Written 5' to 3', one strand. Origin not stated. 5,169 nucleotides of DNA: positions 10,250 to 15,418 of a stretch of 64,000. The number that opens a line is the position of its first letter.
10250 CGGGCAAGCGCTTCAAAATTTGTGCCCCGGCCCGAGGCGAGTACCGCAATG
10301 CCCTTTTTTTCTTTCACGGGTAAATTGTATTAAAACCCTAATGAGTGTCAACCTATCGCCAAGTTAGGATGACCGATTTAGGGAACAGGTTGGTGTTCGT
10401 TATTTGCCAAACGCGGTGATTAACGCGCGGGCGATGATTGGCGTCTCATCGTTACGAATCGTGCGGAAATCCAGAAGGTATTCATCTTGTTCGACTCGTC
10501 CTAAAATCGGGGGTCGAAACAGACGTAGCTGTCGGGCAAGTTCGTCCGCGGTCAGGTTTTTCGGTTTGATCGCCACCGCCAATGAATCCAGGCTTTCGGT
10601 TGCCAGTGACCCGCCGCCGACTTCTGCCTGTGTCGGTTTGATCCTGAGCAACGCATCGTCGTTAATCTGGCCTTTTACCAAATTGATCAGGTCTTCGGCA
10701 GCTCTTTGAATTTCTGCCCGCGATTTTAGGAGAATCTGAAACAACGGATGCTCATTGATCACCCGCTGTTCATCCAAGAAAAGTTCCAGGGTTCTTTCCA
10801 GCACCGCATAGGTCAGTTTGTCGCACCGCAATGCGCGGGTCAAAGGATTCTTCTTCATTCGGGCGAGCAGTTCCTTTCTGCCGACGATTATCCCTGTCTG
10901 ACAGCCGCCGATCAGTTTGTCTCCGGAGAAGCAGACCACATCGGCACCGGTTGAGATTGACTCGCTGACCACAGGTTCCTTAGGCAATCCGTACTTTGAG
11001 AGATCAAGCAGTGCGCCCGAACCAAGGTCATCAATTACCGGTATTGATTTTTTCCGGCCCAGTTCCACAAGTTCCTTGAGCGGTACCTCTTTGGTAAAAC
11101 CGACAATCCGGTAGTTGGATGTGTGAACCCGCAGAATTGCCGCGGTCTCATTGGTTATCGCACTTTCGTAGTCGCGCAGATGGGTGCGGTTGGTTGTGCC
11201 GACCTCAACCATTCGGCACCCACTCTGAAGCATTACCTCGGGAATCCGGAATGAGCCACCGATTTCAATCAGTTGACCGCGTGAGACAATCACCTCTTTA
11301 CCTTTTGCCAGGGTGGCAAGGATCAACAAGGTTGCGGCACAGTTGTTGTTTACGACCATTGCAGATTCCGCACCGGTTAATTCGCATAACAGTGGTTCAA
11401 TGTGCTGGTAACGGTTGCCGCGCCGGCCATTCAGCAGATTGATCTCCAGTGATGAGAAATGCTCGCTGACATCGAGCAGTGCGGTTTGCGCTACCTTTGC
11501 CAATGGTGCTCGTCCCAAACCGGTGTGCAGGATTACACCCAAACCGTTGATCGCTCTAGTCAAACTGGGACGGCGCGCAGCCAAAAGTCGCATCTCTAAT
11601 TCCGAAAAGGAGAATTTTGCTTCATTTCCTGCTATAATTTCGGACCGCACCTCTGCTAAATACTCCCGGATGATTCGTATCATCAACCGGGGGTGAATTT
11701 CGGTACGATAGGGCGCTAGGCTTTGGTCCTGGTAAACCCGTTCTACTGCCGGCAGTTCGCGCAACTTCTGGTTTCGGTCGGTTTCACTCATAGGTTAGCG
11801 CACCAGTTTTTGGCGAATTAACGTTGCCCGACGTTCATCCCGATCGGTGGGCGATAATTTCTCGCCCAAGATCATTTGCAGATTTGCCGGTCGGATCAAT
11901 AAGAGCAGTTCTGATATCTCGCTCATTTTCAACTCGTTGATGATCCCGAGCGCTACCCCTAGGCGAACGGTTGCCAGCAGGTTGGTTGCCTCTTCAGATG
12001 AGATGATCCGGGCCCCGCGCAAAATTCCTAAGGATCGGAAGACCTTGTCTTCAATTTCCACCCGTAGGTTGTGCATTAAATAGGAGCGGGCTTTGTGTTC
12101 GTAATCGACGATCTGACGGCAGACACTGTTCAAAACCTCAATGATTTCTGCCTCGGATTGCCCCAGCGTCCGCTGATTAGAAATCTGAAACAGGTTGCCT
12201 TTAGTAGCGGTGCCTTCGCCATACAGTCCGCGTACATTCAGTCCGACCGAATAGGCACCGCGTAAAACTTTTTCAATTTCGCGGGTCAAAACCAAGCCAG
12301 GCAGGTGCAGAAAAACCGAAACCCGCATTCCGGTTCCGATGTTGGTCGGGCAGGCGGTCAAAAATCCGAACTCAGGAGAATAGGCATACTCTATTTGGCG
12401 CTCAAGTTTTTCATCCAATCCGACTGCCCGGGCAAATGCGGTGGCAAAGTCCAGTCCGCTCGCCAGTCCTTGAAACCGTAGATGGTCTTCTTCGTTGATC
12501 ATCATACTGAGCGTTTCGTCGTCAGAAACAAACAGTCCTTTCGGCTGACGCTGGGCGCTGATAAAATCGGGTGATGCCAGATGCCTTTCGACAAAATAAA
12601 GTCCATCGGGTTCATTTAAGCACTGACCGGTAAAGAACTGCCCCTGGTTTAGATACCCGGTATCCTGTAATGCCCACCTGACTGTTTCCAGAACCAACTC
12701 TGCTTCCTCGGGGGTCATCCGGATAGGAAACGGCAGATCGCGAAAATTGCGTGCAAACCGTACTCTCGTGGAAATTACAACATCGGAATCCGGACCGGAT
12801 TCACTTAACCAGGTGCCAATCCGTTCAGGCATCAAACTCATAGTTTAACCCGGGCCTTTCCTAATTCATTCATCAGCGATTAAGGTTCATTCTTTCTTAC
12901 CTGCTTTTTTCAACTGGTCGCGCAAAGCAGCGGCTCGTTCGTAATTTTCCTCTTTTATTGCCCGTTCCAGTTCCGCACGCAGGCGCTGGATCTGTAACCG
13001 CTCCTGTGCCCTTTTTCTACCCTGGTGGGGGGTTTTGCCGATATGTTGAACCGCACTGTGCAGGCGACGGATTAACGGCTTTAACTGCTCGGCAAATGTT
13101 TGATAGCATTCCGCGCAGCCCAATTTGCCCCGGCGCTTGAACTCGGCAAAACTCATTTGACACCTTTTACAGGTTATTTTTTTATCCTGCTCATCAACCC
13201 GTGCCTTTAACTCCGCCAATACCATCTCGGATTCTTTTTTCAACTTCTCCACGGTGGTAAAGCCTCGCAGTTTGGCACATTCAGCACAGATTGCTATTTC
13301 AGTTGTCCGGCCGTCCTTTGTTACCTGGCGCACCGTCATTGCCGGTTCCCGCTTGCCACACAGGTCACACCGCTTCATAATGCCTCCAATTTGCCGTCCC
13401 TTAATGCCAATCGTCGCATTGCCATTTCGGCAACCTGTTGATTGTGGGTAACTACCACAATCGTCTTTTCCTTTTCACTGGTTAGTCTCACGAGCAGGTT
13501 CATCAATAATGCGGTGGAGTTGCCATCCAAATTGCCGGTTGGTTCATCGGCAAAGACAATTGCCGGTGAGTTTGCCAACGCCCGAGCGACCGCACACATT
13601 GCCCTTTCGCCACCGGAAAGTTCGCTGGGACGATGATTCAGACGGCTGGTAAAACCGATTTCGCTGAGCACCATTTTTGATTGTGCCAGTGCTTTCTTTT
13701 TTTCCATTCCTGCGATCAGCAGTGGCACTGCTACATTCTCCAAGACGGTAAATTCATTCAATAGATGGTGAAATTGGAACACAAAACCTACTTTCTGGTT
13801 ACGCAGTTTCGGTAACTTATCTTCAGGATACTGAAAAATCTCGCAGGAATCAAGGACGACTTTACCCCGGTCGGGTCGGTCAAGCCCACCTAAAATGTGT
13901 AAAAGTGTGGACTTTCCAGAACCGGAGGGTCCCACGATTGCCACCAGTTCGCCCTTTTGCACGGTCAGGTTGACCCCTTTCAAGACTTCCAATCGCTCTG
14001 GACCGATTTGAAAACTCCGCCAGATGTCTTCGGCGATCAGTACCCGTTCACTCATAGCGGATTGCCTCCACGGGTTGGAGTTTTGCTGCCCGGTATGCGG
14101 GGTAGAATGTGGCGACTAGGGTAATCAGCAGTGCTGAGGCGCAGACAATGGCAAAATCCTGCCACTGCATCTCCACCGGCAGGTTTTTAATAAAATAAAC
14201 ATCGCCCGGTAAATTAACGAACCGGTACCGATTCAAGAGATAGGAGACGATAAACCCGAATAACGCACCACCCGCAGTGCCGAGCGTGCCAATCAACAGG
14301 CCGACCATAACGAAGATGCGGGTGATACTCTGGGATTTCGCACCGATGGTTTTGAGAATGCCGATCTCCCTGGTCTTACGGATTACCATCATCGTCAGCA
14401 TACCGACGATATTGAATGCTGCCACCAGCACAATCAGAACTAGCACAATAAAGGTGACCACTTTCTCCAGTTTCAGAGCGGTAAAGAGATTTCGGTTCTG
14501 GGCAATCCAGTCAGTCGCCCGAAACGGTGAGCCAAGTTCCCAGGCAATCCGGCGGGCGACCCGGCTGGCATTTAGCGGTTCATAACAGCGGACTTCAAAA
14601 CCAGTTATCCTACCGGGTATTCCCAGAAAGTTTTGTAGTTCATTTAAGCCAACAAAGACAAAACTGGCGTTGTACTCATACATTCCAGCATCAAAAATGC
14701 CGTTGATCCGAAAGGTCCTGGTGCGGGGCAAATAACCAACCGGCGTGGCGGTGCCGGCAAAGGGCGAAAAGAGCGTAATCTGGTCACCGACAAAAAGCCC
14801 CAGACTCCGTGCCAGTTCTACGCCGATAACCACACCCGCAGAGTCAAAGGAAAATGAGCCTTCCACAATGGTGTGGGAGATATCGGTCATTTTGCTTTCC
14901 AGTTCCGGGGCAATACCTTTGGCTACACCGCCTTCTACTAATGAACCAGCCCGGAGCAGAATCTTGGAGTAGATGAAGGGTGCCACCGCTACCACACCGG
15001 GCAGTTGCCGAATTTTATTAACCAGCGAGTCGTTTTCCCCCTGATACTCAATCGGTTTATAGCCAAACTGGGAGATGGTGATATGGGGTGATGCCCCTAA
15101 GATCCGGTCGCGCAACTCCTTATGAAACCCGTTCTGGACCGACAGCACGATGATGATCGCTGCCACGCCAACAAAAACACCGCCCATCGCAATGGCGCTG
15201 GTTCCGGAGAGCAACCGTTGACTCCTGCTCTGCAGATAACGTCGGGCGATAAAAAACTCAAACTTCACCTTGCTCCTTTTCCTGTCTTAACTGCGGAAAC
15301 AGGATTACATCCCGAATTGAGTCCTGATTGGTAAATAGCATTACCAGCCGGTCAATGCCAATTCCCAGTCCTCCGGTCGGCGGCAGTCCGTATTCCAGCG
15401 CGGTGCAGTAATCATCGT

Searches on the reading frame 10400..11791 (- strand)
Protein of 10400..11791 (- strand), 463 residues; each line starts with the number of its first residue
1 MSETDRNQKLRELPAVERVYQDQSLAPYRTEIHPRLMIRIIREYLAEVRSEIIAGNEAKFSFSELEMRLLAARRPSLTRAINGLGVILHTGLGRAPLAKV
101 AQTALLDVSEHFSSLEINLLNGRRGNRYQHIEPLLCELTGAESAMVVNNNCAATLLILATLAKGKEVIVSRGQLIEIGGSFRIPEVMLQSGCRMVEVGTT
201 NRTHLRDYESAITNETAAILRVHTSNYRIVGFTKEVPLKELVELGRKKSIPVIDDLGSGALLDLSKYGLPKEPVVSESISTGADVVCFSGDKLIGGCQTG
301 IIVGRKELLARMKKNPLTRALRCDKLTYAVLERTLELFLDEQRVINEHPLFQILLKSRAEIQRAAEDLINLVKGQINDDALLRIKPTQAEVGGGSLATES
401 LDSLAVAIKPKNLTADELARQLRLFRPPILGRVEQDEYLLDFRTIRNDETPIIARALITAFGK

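Call 23: search_protein_families(library=pfam, proteins=[window:10400-11791:-], max_evalue=0.00001)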
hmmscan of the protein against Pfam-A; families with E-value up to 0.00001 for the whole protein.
window:10400-11791:- (463 aa): 3 families
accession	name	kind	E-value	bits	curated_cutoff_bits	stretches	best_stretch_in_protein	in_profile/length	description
PF03841.19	SelA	-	3.1e-147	490.9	22.8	1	81-445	2-366/367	L-seryl-tRNA selenium transferase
PF01053.26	Cys_Met_Meta_PP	-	4.7e-08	32.4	27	1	122-302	47-211/381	Cys/Met metabolism PLP-dependent enzyme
PF01041.23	DegT_DnrJ_EryC1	-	2.2e-06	27.6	19.8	1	123-259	21-149/360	DegT/DnrJ/EryC1/StrS aminotransferase family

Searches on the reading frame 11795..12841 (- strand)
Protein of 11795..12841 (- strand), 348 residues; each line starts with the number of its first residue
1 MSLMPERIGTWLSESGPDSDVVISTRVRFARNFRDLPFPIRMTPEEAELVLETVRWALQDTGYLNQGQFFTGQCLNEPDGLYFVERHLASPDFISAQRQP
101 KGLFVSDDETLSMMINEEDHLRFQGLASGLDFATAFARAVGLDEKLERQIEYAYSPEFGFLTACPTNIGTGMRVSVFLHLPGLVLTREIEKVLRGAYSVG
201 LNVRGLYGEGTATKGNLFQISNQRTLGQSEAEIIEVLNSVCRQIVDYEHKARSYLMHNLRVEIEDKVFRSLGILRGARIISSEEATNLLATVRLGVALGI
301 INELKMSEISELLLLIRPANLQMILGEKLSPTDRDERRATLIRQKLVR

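Call 23: search_protein_families(library=pfam, proteins=[window:11795-12841:-], max_evalue=0.00001)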
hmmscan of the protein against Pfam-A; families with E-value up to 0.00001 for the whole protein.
window:11795-12841:- (348 aa): 1 family
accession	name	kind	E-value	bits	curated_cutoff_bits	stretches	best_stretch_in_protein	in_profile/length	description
PF00217.24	ATP-gua_Ptrans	-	7e-61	205.6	22.4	1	54-250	6-202/203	ATP:guanido phosphotransferase, C-terminal catalytic domain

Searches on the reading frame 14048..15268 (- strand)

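Call 23: search_protein_families(library=pfam, proteins=[window:14048-15268:-], max_evalue=0.00001)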
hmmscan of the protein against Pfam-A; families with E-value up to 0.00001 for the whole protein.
window:14048-15268:- (406 aa): 2 families
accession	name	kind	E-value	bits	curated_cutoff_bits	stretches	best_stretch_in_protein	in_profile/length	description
PF02687.27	FtsX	-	3.4e-20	72.7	25.5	1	274-399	2-120/120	FtsX-like permease C-terminal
PF12704.14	MacB_PCD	-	1.5e-18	68.2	27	1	24-241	1-204/207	MacB-like periplasmic core domain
